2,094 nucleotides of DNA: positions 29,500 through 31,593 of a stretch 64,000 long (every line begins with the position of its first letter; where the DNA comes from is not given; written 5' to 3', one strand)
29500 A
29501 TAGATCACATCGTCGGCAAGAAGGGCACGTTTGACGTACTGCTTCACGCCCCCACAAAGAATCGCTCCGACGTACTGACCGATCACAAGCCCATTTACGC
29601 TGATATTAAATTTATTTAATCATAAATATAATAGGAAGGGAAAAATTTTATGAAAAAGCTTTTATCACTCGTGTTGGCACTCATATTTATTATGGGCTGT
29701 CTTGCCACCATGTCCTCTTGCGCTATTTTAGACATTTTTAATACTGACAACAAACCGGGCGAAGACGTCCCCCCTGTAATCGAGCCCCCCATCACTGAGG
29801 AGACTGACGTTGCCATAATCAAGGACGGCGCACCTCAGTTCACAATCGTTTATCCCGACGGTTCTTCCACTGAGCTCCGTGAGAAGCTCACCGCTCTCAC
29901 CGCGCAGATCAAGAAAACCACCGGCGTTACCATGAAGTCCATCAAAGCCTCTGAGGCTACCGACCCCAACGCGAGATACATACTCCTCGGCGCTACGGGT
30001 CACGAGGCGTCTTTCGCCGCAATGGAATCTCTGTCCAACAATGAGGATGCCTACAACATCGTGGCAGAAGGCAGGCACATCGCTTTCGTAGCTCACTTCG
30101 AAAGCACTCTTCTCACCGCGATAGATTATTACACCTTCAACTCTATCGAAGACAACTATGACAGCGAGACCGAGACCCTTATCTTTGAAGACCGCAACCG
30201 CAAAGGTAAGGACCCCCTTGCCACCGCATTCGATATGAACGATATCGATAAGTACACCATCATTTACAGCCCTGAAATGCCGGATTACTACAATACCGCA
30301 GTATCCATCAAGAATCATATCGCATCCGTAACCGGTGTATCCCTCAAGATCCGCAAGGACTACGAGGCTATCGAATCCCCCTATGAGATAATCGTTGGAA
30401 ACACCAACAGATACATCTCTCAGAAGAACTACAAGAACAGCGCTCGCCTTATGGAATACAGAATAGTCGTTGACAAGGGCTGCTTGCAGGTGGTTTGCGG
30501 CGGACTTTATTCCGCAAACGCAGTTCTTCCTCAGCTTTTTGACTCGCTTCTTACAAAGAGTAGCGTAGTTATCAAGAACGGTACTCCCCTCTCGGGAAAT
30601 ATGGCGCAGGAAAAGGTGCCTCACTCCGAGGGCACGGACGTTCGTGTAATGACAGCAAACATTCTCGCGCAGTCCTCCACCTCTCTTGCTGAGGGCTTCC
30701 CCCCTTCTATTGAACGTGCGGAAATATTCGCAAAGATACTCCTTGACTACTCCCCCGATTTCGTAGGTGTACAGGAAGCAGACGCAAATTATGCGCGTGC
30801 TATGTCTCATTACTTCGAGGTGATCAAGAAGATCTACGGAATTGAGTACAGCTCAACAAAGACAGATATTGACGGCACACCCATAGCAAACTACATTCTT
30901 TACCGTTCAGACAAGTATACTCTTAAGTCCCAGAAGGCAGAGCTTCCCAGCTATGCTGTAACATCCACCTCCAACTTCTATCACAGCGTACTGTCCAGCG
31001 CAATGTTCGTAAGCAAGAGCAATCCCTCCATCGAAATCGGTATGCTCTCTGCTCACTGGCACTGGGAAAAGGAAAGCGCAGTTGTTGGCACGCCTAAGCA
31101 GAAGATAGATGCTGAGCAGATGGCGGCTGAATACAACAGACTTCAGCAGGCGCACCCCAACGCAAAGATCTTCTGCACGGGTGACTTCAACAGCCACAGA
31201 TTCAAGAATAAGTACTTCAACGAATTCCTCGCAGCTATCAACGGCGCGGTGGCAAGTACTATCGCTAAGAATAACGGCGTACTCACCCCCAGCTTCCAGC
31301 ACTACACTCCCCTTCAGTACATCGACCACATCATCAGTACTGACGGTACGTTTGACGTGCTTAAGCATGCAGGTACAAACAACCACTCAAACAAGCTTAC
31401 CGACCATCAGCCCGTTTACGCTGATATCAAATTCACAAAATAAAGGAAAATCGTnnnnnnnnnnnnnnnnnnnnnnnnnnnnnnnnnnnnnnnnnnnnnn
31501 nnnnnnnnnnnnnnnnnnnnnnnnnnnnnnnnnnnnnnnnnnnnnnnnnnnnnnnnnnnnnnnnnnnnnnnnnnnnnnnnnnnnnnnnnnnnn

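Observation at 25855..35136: Single operon: orphan galT, an alpha/beta hydrolase and four tandem paralogues of an undescribed domain architecture (duplicated alpha/beta modules fused to an EEP phosphoesterase)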

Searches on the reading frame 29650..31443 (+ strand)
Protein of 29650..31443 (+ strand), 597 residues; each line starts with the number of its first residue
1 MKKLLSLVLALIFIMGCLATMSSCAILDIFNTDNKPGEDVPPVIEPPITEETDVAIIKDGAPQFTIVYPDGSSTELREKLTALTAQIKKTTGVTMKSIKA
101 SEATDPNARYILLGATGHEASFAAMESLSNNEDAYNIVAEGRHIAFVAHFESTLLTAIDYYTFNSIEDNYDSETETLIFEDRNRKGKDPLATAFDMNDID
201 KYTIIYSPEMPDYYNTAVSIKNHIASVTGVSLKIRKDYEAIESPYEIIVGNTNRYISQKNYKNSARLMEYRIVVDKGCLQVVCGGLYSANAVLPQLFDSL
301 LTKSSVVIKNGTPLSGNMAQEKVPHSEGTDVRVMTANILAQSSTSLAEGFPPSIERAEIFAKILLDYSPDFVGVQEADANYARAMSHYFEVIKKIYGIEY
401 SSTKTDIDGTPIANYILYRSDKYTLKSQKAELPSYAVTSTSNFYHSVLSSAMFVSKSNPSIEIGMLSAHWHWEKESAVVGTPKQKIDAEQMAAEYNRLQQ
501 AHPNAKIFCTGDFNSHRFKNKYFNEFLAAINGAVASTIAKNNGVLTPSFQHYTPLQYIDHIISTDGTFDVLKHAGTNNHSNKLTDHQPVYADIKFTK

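Call 3: search_protein_families(library=pfam, proteins=[window:29650-31443:+], max_evalue=0.1)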
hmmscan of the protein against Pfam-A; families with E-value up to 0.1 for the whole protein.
window:29650-31443:+ (597 aa): 2 families
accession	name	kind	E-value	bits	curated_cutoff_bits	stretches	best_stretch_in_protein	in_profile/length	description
PF03372.29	Exo_endo_phos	-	0.0001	22.6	24.5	1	334-567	1-206/225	Endonuclease/Exonuclease/phosphatase family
PF19580.5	Exo_endo_phos_3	-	0.0026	17.3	27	1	360-531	48-211/311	Endonuclease/Exonuclease/phosphatase family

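Call 4: search_protein_families(library=ncbifam, proteins=[window:29650-31443:+], max_evalue=0.1)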
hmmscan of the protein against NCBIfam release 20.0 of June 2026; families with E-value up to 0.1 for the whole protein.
window:29650-31443:+ (597 aa): 0 families
